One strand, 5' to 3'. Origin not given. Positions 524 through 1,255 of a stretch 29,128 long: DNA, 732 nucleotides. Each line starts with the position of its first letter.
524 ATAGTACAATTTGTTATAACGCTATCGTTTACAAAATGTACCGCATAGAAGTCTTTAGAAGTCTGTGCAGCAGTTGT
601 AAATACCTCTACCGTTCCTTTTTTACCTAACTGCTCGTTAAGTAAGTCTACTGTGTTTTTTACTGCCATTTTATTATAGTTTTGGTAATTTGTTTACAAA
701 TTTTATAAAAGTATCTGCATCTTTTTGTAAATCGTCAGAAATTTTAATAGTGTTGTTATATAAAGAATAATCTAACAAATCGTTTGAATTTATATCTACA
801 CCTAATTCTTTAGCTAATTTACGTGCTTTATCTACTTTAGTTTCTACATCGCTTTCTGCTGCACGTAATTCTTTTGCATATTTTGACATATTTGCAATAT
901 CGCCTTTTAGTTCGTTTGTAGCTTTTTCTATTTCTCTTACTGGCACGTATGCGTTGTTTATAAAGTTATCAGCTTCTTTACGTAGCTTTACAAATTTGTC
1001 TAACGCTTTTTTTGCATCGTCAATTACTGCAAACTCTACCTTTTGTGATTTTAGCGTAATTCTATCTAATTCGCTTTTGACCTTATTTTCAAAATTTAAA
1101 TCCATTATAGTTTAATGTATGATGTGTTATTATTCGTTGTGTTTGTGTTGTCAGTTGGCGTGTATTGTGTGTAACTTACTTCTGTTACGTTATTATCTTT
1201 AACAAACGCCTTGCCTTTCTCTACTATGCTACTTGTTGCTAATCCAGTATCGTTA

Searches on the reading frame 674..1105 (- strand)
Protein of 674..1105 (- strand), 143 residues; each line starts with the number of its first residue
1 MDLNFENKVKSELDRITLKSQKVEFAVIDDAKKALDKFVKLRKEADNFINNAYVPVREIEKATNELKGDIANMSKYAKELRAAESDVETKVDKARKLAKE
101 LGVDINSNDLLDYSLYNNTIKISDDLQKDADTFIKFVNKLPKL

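Call 6: search_protein_families(library=phrogs, proteins=[window:674-1105:-], max_evalue=1)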
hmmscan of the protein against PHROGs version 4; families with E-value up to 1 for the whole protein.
window:674-1105:- (143 aa): 11 families
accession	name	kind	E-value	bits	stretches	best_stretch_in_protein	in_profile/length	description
phrog_1752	-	head and packaging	0.016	15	1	26-106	429-509/828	head maturation protease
phrog_18412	-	head and packaging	0.02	15.4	1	53-111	19-77/229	minor head protein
phrog_899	-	unknown function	0.037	15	1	21-119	98-192/221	-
phrog_12828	-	unknown function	0.072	14.6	1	20-59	34-73/106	-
phrog_32788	-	unknown function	0.082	14.2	0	24-74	16-62/98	-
phrog_2658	-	other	0.19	13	1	27-98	53-117/126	hol-like chemotaxis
phrog_25980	-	unknown function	0.27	12.5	1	20-92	2-70/77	-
phrog_35093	-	unknown function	0.28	12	1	91-107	9-25/42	-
phrog_5328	-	unknown function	0.29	12.6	1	29-106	12-89/101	-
phrog_15478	-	tail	0.53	10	1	27-108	12-93/456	tail length tape measure protein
phrog_19236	-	unknown function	0.99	10.9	0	22-50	10-38/109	-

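Call 7: search_protein_families(library=pfam, proteins=[window:674-1105:-], max_evalue=1)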
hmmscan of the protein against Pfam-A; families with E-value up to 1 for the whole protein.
window:674-1105:- (143 aa): 13 families
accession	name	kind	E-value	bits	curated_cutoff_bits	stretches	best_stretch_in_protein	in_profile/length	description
PF23991.1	DUF7310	-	0.0023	18.8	40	1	23-96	8-79/83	Coiled-coil region of unknown function (DUF7310)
PF20400.3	BAR_4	-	0.0035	17.6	27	1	6-57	121-173/192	BAR-like domain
PF24611.2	Spectrin_Anc-1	-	0.0039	17.9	33.2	1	32-98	10-73/115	Nuclear anchorage protein 1, spectrin-like repeat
PF03148.19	Tektin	-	0.0062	15.8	34.3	1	27-107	209-290/383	Tektin family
PF02817.22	E3_binding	-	0.0093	16.6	23.7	1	94-106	7-19/36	e3 binding domain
PF09496.15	CENP-O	-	0.081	13.4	23.9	1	51-129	68-137/197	Cenp-O kinetochore centromere component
PF13863.11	DUF4200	-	0.099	13.4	29.7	1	42-107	19-84/119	Domain of unknown function (DUF4200)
PF05478.16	Prominin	-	0.11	11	34.3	1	7-96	190-281/799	Prominin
PF12010.13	DUF3502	-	0.12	13.3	24.4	1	73-104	23-54/69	Domain of unknown function (DUF3502)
PF07889.17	DUF1664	-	0.24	11.9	34.6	1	57-107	55-105/124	Protein of unknown function (DUF1664)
PF05008.21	V-SNARE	-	0.33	11.9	25.9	1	57-121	10-75/92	Vesicle transport v-SNARE protein N-terminus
PF01920.25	Prefoldin_2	-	0.39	11.1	27.6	1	12-97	13-98/106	Prefoldin subunit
PF04799.18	Fzo_mitofusin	-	0.72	9.7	27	1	58-102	109-153/161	fzo-like conserved region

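Call 63: search_dna_similar(query=window:674-1105:-, collection=phages, mode=protein, max_evalue=1, max_rows=25)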
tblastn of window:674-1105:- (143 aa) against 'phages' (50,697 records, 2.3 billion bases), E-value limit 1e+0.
Records with a match: 11; places in all: 11; records where one place covers at least 80% of the query: 0.
Best place of each record, by identity: <60% 11.
By first word of the organism name: Salmonella 9; Rhizobium 1; Shigella 1.
By host as written in the record: Salmonella enterica 4; Rhizobium phaseoli Y1_11 1; Salmonella enterica subsp. enterica serovar Stanley str. FSL S5-0464 1; Shigella flexneri 1; Salmonella enterica subsp. enterica serovar Typhimurium 1; Salmonella enterica subsp. enterica serovar Anatum str. FSL A4-0525 1; Salmonella enterica subsp. enterica serovar Enteritidis 1; Salmonella sp. 1.
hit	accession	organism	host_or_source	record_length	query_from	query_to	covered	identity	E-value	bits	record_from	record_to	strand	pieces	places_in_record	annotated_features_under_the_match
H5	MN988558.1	Rhizobium phage RHph_Y1_11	Rhizobium phaseoli Y1_11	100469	78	123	32%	41.3%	8e-1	35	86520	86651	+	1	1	hypothetical protein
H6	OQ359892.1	Salmonella phage vB_SenP_UTK0002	Salmonella enterica subsp. enterica ...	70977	39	76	27%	39.5%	5e-1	36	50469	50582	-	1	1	cell division protein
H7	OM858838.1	Shigella phage B2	Shigella flexneri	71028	39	76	27%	39.5%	5e-1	36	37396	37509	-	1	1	major capsid protein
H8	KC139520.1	Salmonella phage FSL SP-076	Salmonella enterica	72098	39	76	27%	39.5%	5e-1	36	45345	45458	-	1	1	major coat protein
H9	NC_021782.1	Salmonella phage FSL SP-076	Salmonella enterica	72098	39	76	27%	39.5%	5e-1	36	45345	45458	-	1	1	major head protein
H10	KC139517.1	Salmonella phage FSL SP-058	Salmonella enterica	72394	39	76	27%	39.5%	5e-1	36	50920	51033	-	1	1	major coat protein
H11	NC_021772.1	Salmonella phage FSL SP-058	Salmonella enterica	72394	39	76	27%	39.5%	5e-1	36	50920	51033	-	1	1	major head protein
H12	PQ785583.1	Salmonella phage As2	Salmonella enterica subsp. enterica ...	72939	39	76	27%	39.5%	5e-1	36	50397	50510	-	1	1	hypothetical protein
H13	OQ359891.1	Salmonella phage vB_SenP_UTK0001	Salmonella enterica subsp. enterica ...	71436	39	76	27%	39.5%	5e-1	35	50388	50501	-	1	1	cell division protein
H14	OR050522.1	Salmonella phage SP154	Salmonella enterica subsp. enterica ...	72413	39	76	27%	39.5%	5e-1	35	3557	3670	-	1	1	hypothetical protein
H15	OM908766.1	Salmonella phage S5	Salmonella sp.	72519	39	76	27%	39.5%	5e-1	35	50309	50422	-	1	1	none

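Call 83: predict_structure(alignment_id=A3)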
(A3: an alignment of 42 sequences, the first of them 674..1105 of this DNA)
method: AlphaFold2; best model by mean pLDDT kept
length: 143 residues; sequences in the alignment: 42
mean_pLDDT: 85.9   pTM: 0.54
mean pLDDT of the five models: 85.9, 81.2, 80.3, 77.7, 77.0
residues with pLDDT >= 90: 67; 70-90: 68; 50-70: 8; < 50: 0
segments of 3 or more residues with pLDDT < 50: none
pLDDT, mean of each block of 10 residues (from residue 1): 69 74 78 89 91 88 90 92 93 91 80 88 92 91 72
secondary structure, 60 per line:
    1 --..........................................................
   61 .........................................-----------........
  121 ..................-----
elements in order: H3-101 H113-138

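Call 86: fold_search(model_id=the predicted structure, library=pdb)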
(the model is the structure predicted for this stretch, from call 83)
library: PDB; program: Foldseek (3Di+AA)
matches with E <= 10: 146; with E <= 0.001: 0
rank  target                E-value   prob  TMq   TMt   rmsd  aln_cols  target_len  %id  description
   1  6x94                  1.3e+00  0.30  0.31  0.13   4.5        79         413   18  An orthogonal seryl-tRNA synthetase/tRNA pair for noncanonical amino acid mutagenesis in Escherichia coli (released 2020-11-04)
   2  3l1n                  1.4e+00  0.11  0.19  0.18  15.8        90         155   17  Crystal structure of Mp1p ligand binding domain 2 complexd with palmitic acid (released 2010-01-05)
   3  3wfv                  1.6e+00  0.66  0.44  0.66   3.2        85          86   10  HIV-1 CRF07 gp41 (released 2013-10-16)
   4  9cfs_A                1.7e+00  0.54  0.38  0.59   4.0        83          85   17  Structure of a 150% lengthened variant of the E. coli ROP protein (released 2025-07-02)
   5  3fav_C                1.8e+00  0.20  0.26  0.40  11.0        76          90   16  Structure of the CFP10-ESAT6 complex from Mycobacterium tuberculosis (released 2009-11-24)
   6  5zhy_A                1.8e+00  0.16  0.29  0.42   5.8        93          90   15  Structural characterization of the HCoV-229E fusion core (released 2018-06-06)
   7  7ltq_B                2.2e+00  0.06  0.17  0.11  14.6        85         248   15  Crystal Structure of a histidine kinase from Burkholderia ambifaria MC40-6 (released 2021-03-17)
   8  6r1m_A                2.5e+00  0.35  0.38  0.14   3.6        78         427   15  Crystal structure of E. coli seryl-tRNA synthetase complexed to seryl sulfamoyl adenosine (released 2020-01-22)
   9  6r1m_B                2.7e+00  0.38  0.38  0.14   3.5        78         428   15  Crystal structure of E. coli seryl-tRNA synthetase complexed to seryl sulfamoyl adenosine (released 2020-01-22)
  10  4i0x_D                2.7e+00  0.15  0.27  0.40   5.8        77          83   13  Crystal structure of the Mycobacterum abscessus EsxEF (Mab_3112-Mab_3113) complex (released 2013-01-16)
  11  4dci_G                2.7e+00  0.14  0.30  0.30   5.1        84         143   17  Crystal structure of unknown funciton protein from Synechococcus sp. WH 8102 (released 2012-02-01)
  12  2f1m_A                2.7e+00  0.13  0.29  0.20   4.8        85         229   18  Conformational flexibility in the multidrug efflux system protein AcrA (released 2006-03-21)
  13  2f1m_C                2.7e+00  0.13  0.29  0.19   4.7        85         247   16  Conformational flexibility in the multidrug efflux system protein AcrA (released 2006-03-21)
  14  6y1y_A                2.9e+00  0.18  0.37  0.41   4.9        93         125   26  CheA dimerization domain of Treponema denticola (released 2020-10-28)
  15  6zbf_D                3.0e+00  0.33  0.44  0.33   3.0        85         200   22  Merozoite surface protein 1 (MSP-1) from Plasmodium falciparum, alternative conformation 3 (released 2021-05-19)
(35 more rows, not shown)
